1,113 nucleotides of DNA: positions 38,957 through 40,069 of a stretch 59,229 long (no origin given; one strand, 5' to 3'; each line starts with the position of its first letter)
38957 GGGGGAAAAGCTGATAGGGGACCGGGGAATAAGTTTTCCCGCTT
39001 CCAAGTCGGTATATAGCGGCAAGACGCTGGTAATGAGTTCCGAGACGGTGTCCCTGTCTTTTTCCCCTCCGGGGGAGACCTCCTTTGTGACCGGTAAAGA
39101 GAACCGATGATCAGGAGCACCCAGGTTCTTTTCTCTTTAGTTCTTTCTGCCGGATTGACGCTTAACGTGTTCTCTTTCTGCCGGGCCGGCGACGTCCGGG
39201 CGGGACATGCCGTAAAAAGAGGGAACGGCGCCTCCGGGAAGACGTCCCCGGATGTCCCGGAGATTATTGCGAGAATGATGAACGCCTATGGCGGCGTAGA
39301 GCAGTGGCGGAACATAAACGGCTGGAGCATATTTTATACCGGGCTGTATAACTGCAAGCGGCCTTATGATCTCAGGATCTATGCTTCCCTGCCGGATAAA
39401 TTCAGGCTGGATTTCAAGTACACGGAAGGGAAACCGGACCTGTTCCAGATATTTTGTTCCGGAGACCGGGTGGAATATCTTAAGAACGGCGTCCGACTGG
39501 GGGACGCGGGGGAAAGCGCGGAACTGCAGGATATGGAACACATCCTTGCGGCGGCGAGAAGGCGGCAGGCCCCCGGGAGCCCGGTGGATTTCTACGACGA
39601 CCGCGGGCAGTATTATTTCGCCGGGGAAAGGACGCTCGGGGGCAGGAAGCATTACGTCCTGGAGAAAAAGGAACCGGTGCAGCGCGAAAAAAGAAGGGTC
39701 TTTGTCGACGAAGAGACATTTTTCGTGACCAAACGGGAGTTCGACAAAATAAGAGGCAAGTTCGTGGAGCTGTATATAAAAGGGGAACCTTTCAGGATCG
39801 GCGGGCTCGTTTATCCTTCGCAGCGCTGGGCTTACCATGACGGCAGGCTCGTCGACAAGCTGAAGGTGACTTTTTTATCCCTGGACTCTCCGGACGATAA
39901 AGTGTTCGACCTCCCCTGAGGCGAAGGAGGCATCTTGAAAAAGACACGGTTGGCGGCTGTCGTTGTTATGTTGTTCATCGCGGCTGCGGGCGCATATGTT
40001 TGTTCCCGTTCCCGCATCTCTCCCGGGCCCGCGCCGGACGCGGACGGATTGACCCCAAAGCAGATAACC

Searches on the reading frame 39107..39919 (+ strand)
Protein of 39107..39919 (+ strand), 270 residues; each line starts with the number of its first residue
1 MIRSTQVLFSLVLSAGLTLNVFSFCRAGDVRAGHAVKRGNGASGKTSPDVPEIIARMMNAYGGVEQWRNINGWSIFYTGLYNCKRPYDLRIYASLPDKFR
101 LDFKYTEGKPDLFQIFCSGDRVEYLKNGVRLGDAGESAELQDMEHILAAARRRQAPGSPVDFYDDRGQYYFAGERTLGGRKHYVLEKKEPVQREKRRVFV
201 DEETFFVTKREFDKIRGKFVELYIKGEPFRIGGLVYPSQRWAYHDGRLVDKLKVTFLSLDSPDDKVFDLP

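Call 19: search_protein_families(library=pfam, proteins=[window:39107-39919:+], max_evalue=0.01)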
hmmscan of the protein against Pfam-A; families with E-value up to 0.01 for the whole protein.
window:39107-39919:+ (270 aa): 0 families

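Call 26: search_protein_families(library=ncbifam, proteins=[window:39107-39919:+], max_evalue=0.01)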
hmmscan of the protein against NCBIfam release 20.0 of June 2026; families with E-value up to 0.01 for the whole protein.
window:39107-39919:+ (270 aa): 0 families

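Call 82: search_protein_families(library=pfam, proteins=[window:39107-39919:+], max_evalue=1)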
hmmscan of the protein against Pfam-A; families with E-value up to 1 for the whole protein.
window:39107-39919:+ (270 aa): 1 family
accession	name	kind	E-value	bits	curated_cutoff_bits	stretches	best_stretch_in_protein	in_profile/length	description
PF17131.11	LolA_like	-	0.028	14.5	30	1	167-219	71-127/184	Outer membrane lipoprotein-sorting protein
